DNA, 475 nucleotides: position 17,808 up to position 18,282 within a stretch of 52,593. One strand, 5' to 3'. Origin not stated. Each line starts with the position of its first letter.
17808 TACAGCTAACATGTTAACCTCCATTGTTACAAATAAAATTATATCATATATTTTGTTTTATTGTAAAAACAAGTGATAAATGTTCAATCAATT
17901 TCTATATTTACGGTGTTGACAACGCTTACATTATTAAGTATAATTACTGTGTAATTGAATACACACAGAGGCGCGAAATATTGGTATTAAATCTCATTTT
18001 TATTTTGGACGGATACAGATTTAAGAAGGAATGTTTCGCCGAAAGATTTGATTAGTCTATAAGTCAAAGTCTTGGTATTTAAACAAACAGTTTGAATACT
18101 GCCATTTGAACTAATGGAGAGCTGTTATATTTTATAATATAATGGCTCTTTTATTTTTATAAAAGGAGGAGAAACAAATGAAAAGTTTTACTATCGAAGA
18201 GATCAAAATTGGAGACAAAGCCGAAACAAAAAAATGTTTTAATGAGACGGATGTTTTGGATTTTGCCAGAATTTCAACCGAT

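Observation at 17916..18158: Lysine riboswitch wired as an apparent ON switch ahead of a lysine-degradation operon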

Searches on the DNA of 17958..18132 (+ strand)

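Call 43: build_rna_model(alignment_id=A2)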
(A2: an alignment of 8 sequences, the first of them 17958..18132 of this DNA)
Model R1 built from alignment A2 (8 sequences, 189 columns); structure: RNAalifold consensus.
model positions 178; base pairs 53; branch points 3; effective number of sequences 2.63; information 0.59 bits per position. Calibrated on 0.2 Mb of random sequence (short: E-values are rough).
structure used (alignment columns):
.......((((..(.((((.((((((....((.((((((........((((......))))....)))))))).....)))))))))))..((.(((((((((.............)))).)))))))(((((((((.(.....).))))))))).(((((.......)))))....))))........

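Call 44: search_with_rna_model(model_id=R1, sources=[L081, L082, L083, L084, L085, L086, L087, L088, L089, L090, L091, L092, L093, L094, L095, L096, L097, L098, L099, L100, L101, L102, L103, L104, L105, L106, L107, L108, L109, L110, L111, L112, L113, L114, L115, L116, L117, L118, L119, L120, L121, L122, L123, L124, L125, L126, L127, L128, L129, L130, L131, L132, L133, L134, L135, L136, L137, L138, L139, L140, L141, L142, L143, L144, L145, L146, L147, L148, L149, L150, L151, L152, L153, L154, L155, L156, L157, L158, L159, L160], max_evalue=0.01)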
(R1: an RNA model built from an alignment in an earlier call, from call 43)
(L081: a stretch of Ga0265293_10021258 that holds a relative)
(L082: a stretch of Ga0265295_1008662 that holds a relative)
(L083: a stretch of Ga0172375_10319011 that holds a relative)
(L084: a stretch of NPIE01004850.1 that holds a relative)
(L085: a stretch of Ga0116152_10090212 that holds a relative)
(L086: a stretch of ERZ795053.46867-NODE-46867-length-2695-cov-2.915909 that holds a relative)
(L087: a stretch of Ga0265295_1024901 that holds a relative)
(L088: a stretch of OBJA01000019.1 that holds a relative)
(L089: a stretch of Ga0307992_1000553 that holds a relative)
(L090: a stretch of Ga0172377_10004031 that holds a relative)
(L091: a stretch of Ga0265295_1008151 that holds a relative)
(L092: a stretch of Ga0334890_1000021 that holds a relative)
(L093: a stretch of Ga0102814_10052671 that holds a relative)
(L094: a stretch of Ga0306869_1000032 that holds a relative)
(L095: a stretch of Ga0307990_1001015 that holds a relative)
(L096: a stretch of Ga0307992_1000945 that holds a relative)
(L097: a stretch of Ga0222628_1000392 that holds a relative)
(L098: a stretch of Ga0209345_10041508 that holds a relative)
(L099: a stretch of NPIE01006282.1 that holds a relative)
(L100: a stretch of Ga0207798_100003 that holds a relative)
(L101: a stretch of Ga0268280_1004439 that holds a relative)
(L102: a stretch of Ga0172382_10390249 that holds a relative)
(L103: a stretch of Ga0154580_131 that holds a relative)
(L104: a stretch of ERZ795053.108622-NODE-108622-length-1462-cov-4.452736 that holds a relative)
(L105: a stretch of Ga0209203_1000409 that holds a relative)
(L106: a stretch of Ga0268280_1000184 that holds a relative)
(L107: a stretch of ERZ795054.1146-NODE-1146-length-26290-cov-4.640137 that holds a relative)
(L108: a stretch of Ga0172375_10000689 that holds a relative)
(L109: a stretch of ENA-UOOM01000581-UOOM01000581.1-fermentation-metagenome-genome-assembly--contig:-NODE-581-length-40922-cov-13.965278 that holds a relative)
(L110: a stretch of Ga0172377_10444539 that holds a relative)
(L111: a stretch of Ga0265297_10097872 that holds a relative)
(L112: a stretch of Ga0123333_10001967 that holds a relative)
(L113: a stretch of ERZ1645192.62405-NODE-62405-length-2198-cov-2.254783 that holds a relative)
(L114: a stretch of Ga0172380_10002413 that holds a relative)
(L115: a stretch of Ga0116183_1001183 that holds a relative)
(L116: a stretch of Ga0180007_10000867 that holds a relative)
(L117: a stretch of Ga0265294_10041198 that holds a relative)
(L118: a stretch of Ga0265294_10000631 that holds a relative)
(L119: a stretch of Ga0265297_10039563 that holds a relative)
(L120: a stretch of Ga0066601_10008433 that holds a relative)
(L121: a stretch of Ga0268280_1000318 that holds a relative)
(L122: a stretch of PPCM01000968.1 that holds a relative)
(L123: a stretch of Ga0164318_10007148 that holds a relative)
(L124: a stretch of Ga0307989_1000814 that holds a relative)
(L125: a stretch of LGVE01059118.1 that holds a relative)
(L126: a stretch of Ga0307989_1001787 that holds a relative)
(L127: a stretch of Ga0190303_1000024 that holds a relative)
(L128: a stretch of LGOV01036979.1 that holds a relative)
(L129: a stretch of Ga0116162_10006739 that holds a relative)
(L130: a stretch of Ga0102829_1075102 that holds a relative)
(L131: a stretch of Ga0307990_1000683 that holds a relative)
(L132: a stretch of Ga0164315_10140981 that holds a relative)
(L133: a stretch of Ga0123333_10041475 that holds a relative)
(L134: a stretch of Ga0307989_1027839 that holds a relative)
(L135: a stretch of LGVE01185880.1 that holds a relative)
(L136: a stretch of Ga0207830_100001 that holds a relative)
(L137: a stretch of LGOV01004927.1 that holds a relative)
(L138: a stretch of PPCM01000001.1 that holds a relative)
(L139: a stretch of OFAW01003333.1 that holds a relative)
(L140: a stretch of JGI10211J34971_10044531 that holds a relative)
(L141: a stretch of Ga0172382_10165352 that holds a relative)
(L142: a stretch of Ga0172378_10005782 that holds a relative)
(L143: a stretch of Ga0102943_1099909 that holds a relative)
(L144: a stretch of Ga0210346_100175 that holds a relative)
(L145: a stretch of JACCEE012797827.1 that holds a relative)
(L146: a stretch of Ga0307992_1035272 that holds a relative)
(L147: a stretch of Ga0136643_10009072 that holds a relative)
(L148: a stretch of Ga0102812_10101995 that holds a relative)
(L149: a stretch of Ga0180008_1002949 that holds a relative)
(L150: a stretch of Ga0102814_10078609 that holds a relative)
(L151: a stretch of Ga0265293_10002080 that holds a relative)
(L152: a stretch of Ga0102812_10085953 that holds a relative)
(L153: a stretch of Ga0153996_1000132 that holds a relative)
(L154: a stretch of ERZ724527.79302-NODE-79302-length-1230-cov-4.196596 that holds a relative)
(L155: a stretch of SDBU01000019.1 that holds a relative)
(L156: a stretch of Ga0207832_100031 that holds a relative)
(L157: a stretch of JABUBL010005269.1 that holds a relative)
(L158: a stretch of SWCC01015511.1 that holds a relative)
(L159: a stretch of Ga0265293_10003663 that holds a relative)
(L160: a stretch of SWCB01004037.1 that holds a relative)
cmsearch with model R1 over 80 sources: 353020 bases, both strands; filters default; matches with E-value up to 0.01: 64.
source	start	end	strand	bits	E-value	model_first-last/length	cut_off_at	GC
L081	1437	1612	+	155.6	7.1e-43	1-178/178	no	0.3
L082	2777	2952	+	155.6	7.1e-43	1-178/178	no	0.3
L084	2779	2953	+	155.2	9.3e-43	1-178/178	no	0.36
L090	2776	2950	+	149.9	3.3e-41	1-178/178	no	0.32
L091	2776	2950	+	149.9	3.3e-41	1-178/178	no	0.32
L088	2783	2958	+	147.6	1.5e-40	1-178/178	no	0.34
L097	2787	2959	+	144.4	1.3e-39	1-178/178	no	0.34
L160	177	353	+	144.4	1.3e-39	1-178/178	no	0.34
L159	2786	2961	+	144.2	1.5e-39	1-178/178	no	0.35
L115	2777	2952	+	143.1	3.1e-39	1-178/178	no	0.43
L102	30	205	+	142.8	3.9e-39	1-178/178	no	0.35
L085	11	185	+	142.3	5.2e-39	1-178/178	no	0.34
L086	1711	1885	+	142.3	5.2e-39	1-178/178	no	0.34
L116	2787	2959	+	140.6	1.7e-38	1-178/178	no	0.36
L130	281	454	+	139.6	3.3e-38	1-178/178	no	0.32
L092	1211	1383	+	138.5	6.8e-38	1-178/178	no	0.35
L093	816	987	+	138.1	9e-38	1-178/178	no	0.34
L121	2780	2952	+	137.4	1.4e-37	1-178/178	no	0.36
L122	2769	2946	+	136.5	2.7e-37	1-178/178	no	0.3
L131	2756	2936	+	135.5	5.3e-37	1-178/178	no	0.35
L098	1560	1735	+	134.8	8.2e-37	1-178/178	no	0.32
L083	312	485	+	133.5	1.9e-36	1-178/178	no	0.43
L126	2771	2945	+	130.7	1.3e-35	1-178/178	no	0.31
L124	2766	2942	+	129.5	2.9e-35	1-178/178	no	0.35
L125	2768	2942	+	129.2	3.6e-35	1-178/178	no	0.33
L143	707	881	+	129.1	3.9e-35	1-178/178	no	0.33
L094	2780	2954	+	128.7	5e-35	1-178/178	no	0.34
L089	2330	2505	+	128.6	5.4e-35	1-178/178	no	0.31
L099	2782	2959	+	128.3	6.3e-35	1-178/178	no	0.4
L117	2748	2922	+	127.9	8.7e-35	1-178/178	no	0.48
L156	2788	2963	+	127.7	9.6e-35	1-178/178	no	0.35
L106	2787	2959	+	127.4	1.2e-34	1-178/178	no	0.42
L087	2727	2901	+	126.4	2.3e-34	1-178/178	no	0.33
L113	1028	1203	+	124.1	1.1e-33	1-178/178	no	0.43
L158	1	163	+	123.8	1.4e-33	15-178/178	5'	0.33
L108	2784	2957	+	123.6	1.5e-33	1-178/178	no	0.45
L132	262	444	+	122.7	2.8e-33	1-178/178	no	0.34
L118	2786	2958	+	122.6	3e-33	1-178/178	no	0.48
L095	2774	2946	+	121.5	6.1e-33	1-178/178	no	0.32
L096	2783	2955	+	121.5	6.1e-33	1-178/178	no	0.32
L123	2031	2213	+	120.1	1.7e-32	1-178/178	no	0.33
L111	309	481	+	119.9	1.8e-32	1-178/178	no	0.51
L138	2773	2950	+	119.5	2.4e-32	1-178/178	no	0.33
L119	1366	1539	+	119.1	3.2e-32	1-178/178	no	0.49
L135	2770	2945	+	118.9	3.5e-32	1-178/178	no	0.28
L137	1303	1478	+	118.9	3.5e-32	1-178/178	no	0.28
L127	2027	2208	+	118.2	5.7e-32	1-178/178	no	0.33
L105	2787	2959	+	114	9.7e-31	1-178/178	no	0.52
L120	618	793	+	113.8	1.1e-30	1-178/178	no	0.53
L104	763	936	+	112.4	2.8e-30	1-178/178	no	0.51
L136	2778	2952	+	111.1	6.8e-30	1-178/178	no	0.56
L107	2767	2941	+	109.6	1.9e-29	1-178/178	no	0.55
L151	2799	2974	+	104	7.8e-28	1-178/178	no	0.4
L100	2775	2952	+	103.8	8.9e-28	1-178/178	no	0.34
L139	239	412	+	103.4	1.2e-27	1-178/178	no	0.49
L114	2356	2530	+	98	4.6e-26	1-178/178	no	0.47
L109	2783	2957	+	93.2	1.2e-24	1-178/178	no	0.65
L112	2782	2956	+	88.7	2.3e-23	1-178/178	no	0.63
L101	1338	1514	+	87.1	6.9e-23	1-178/178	no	0.57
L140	1031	1204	+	83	1.1e-21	1-178/178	no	0.54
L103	886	1062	+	77.1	5.7e-20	1-178/178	no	0.61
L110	1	133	+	73.2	8e-19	42-178/178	5'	0.47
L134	1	71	+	54.3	2.5e-13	107-178/178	5'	0.24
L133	296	481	+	53.8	3.6e-13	1-178/178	no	0.67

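Call 45: search_with_rna_model(model_id=R1, sources=[L001, L002, L003, L004, L005, L006, L007, L008, L009, L010, L011, L012, L013, L014, L015, L016, L017, L018, L019, L020, L021, L022, L023, L024, L025, L026, L027, L028, L029, L030, L031, L032, L033, L034, L035, L036, L037, L038, L039, L040, L041, L042, L043, L044, L045, L046, L047, L048, L049, L050, L051, L052, L053, L054, L055, L056, L057, L058, L059, L060, L061, L062, L063, L064, L065, L066, L067, L068, L069, L070, L071, L072, L073, L074, L075, L076, L077, L078, L079, L080], max_evalue=0.01)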
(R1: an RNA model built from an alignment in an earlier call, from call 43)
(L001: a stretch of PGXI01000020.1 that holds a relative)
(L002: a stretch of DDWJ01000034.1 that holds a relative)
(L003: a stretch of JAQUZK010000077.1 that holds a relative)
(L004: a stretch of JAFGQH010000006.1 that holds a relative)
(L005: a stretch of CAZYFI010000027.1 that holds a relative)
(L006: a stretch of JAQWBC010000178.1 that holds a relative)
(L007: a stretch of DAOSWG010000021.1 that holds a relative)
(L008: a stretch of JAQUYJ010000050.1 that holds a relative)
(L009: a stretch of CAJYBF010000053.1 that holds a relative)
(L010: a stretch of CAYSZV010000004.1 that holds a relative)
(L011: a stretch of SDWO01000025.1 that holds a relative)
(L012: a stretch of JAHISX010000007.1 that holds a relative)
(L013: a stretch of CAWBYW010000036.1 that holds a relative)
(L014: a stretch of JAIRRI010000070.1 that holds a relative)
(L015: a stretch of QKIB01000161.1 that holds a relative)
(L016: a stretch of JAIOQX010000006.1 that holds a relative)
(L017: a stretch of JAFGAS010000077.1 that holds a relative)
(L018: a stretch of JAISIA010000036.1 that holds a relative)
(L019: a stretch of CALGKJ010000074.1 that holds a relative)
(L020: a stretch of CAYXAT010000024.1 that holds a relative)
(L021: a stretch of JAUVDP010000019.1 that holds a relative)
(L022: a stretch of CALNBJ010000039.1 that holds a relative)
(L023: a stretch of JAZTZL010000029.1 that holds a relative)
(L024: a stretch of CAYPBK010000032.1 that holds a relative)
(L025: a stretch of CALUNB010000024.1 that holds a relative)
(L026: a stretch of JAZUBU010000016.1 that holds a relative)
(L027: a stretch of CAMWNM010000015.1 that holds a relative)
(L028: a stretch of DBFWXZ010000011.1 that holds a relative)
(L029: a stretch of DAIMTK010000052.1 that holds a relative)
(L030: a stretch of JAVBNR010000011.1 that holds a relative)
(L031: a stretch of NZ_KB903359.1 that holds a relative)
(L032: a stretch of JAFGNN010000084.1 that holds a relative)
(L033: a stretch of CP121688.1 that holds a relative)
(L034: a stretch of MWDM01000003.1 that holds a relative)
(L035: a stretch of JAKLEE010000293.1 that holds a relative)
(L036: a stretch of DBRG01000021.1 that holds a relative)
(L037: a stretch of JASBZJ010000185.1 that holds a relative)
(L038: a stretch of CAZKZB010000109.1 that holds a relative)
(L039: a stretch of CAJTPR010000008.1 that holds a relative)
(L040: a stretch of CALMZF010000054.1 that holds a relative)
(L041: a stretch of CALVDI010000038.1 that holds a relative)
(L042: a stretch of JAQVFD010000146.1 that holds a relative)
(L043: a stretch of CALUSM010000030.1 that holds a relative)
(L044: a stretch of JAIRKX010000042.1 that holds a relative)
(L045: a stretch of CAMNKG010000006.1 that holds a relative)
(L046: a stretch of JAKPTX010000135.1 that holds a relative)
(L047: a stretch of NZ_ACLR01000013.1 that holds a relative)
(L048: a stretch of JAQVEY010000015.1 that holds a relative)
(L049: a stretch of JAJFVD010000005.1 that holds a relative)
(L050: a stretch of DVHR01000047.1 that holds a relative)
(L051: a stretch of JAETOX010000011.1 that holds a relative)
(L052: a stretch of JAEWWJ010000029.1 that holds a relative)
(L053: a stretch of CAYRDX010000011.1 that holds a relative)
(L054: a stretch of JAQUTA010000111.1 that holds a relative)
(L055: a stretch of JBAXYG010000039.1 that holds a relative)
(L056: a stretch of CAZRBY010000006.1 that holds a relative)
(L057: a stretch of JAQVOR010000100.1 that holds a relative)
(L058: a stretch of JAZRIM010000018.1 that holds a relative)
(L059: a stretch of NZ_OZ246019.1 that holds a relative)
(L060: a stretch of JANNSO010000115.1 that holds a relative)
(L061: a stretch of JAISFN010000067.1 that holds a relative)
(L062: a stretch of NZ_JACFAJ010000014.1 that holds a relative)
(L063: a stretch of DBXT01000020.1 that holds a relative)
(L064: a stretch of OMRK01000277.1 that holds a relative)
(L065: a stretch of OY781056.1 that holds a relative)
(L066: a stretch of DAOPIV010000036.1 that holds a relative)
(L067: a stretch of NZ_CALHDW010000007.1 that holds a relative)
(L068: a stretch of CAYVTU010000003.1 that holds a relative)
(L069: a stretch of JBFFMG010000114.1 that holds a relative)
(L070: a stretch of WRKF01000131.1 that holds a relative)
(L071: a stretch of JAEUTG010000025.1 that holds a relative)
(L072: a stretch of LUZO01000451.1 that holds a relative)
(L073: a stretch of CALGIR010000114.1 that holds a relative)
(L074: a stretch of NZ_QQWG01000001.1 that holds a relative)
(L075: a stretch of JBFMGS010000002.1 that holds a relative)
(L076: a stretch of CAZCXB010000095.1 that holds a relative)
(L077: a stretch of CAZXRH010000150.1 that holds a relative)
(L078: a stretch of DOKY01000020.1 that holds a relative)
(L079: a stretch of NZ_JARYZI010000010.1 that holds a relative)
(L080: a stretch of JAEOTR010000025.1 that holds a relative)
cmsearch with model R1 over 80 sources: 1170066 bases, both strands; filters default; matches with E-value up to 0.01: 9.
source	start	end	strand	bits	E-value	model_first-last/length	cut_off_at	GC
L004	2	177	+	167.2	9.9e-46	1-178/178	no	0.32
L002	6859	7034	+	165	4.1e-45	1-178/178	no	0.3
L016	8123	8299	+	158.7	3e-43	1-178/178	no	0.33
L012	1277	1455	+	155.6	2.4e-42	1-178/178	no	0.4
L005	6868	7041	+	152.3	2.1e-41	1-178/178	no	0.38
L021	6803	6980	+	135.9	1.3e-36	1-178/178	no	0.34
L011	6845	7023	+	131.7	2.2e-35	1-178/178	no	0.25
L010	6833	7008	+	126.4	7.8e-34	1-178/178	no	0.29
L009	1026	1190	+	70.5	1.6e-17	1-178/178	no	0.44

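Call 46: search_with_rna_model(model_id=R1, sources=[window, L002, L004, L005, L009, L010, L011, L012, L016, L021, L081, L082, L083, L084, L085, L086, L087, L088, L089, L090, L091, L092, L093, L094, L095, L096, L097, L098, L099, L100, L101, L102, L103, L104, L105, L106, L107, L108, L109, L111, L112, L113, L114, L115, L116, L117, L118, L119, L120, L121, L122, L123, L124, L125, L126, L127, L130, L131, L132, L133, L135, L136, L137, L138, L139, L140, L143, L151, L156, L159, L160], max_evalue=0.0001, make_alignment=true)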
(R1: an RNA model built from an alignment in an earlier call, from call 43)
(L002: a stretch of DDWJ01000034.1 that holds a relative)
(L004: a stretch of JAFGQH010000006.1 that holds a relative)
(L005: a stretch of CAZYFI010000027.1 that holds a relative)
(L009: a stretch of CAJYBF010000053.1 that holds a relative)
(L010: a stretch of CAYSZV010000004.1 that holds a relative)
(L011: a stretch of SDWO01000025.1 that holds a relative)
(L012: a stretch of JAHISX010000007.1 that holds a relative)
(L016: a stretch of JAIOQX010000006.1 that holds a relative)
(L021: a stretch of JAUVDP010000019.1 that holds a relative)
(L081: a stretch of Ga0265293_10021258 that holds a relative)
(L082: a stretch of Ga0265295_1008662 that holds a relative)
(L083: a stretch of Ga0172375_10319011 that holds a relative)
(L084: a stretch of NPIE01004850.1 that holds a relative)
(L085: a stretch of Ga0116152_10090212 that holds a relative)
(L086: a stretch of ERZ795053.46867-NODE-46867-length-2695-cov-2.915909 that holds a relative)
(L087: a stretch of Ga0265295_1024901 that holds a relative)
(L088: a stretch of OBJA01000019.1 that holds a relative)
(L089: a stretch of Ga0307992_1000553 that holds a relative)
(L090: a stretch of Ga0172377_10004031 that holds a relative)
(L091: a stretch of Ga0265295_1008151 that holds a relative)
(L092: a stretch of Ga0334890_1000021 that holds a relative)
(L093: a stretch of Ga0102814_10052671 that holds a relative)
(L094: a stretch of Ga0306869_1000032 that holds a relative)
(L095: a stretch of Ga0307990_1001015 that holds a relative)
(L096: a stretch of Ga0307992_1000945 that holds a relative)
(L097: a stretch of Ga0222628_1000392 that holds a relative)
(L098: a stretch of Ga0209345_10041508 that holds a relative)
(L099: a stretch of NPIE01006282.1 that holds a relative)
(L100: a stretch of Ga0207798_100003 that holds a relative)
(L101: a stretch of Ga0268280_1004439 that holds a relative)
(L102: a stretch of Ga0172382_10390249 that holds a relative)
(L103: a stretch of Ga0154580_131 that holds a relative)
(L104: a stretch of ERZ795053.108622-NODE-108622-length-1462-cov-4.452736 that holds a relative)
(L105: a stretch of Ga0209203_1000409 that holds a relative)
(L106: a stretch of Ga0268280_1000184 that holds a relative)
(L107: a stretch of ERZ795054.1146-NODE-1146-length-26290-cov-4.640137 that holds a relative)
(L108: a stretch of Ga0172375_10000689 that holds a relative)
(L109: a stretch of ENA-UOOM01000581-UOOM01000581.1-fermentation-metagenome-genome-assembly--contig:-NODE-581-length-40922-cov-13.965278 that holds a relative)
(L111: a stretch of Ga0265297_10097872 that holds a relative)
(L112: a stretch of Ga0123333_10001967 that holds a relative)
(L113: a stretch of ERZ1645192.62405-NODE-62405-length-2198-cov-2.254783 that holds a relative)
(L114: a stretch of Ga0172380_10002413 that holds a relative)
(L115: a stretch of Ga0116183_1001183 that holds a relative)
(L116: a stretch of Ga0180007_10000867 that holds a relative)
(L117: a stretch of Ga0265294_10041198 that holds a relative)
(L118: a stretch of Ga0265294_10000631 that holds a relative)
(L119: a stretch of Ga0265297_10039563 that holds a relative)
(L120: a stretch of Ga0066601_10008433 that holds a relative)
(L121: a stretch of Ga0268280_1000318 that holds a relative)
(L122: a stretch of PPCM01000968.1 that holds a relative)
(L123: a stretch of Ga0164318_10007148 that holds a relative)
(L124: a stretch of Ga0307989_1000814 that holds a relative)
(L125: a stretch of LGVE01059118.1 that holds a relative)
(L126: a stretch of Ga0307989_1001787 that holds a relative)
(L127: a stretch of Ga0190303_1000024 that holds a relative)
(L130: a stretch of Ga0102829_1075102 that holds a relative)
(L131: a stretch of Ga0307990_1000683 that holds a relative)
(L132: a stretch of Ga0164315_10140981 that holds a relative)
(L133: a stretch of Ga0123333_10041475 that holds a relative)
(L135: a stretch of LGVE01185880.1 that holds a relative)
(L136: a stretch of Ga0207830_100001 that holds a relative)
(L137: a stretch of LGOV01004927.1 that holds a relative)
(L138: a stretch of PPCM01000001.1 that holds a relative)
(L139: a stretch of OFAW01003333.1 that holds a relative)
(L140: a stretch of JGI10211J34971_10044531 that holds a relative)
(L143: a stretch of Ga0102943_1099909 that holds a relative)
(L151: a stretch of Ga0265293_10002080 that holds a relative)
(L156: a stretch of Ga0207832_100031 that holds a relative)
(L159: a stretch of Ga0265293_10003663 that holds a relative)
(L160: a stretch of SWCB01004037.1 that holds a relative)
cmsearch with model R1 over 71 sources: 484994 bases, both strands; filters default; matches with E-value up to 0.0001: 71.
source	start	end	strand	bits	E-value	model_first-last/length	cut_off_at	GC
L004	2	177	+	167.2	4.1e-46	1-178/178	no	0.32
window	17958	18132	+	167.1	4.2e-46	1-178/178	no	0.32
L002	6859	7034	+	165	1.7e-45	1-178/178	no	0.3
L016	8123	8299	+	158.7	1.2e-43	1-178/178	no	0.33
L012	1277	1455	+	155.6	9.8e-43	1-178/178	no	0.4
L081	1437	1612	+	155.6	9.8e-43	1-178/178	no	0.3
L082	2777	2952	+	155.6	9.8e-43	1-178/178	no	0.3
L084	2779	2953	+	155.2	1.3e-42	1-178/178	no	0.36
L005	6868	7041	+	152.3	8.7e-42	1-178/178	no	0.38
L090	2776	2950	+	149.9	4.6e-41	1-178/178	no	0.32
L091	2776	2950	+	149.9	4.6e-41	1-178/178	no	0.32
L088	2783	2958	+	147.6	2.1e-40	1-178/178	no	0.34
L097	2787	2959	+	144.4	1.8e-39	1-178/178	no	0.34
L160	177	353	+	144.4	1.8e-39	1-178/178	no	0.34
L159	2786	2961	+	144.2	2e-39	1-178/178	no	0.35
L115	2777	2952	+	143.1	4.3e-39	1-178/178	no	0.43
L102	30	205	+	142.8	5.3e-39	1-178/178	no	0.35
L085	11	185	+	142.3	7.1e-39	1-178/178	no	0.34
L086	1711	1885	+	142.3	7.1e-39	1-178/178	no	0.34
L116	2787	2959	+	140.6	2.3e-38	1-178/178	no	0.36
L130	281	454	+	139.6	4.5e-38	1-178/178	no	0.32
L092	1211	1383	+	138.5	9.3e-38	1-178/178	no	0.35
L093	816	987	+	138.1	1.2e-37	1-178/178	no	0.34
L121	2780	2952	+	137.4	2e-37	1-178/178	no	0.36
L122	2769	2946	+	136.5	3.7e-37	1-178/178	no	0.3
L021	6803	6980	+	135.9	5.3e-37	1-178/178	no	0.34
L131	2756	2936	+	135.5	7.2e-37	1-178/178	no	0.35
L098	1560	1735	+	134.8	1.1e-36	1-178/178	no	0.32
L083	312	485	+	133.5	2.6e-36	1-178/178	no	0.43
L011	6845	7023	+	131.7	9e-36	1-178/178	no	0.25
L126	2771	2945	+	130.7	1.8e-35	1-178/178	no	0.31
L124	2766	2942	+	129.5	4e-35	1-178/178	no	0.35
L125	2768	2942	+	129.2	4.9e-35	1-178/178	no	0.33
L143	707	881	+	129.1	5.4e-35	1-178/178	no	0.33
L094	2780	2954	+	128.7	6.9e-35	1-178/178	no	0.34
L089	2330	2505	+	128.6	7.4e-35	1-178/178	no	0.31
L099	2782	2959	+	128.3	8.7e-35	1-178/178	no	0.4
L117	2748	2922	+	127.9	1.2e-34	1-178/178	no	0.48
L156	2788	2963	+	127.7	1.3e-34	1-178/178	no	0.35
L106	2787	2959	+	127.4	1.6e-34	1-178/178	no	0.42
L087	2727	2901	+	126.4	3.2e-34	1-178/178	no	0.33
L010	6833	7008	+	126.4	3.2e-34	1-178/178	no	0.29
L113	1028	1203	+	124.1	1.5e-33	1-178/178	no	0.43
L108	2784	2957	+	123.6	2.1e-33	1-178/178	no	0.45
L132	262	444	+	122.7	3.8e-33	1-178/178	no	0.34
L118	2786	2958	+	122.6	4.1e-33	1-178/178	no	0.48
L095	2774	2946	+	121.5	8.4e-33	1-178/178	no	0.32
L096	2783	2955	+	121.5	8.4e-33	1-178/178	no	0.32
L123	2031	2213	+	120.1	2.3e-32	1-178/178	no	0.33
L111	309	481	+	119.9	2.5e-32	1-178/178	no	0.51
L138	2773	2950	+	119.5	3.3e-32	1-178/178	no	0.33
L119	1366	1539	+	119.1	4.4e-32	1-178/178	no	0.49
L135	2770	2945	+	118.9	4.8e-32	1-178/178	no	0.28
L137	1303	1478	+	118.9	4.8e-32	1-178/178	no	0.28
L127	2027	2208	+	118.2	7.8e-32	1-178/178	no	0.33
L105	2787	2959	+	114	1.3e-30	1-178/178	no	0.52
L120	618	793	+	113.8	1.5e-30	1-178/178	no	0.53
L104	763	936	+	112.4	3.9e-30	1-178/178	no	0.51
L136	2778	2952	+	111.1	9.3e-30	1-178/178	no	0.56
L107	2767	2941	+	109.6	2.6e-29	1-178/178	no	0.55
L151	2799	2974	+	104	1.1e-27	1-178/178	no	0.4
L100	2775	2952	+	103.8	1.2e-27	1-178/178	no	0.34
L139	239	412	+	103.4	1.7e-27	1-178/178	no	0.49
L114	2356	2530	+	98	6.3e-26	1-178/178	no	0.47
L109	2783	2957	+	93.2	1.6e-24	1-178/178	no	0.65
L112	2782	2956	+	88.7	3.1e-23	1-178/178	no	0.63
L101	1338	1514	+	87.1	9.4e-23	1-178/178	no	0.57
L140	1031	1204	+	83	1.5e-21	1-178/178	no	0.54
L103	886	1062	+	77.1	7.8e-20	1-178/178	no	0.61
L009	1026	1190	+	70.5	6.7e-18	1-178/178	no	0.44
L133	296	481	+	53.8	5e-13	1-178/178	no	0.67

Alignment A4: 71 matches aligned to the model, 229 columns, each read 5' to 3' on its own strand. Consensus structure (alignment columns), stored with it:
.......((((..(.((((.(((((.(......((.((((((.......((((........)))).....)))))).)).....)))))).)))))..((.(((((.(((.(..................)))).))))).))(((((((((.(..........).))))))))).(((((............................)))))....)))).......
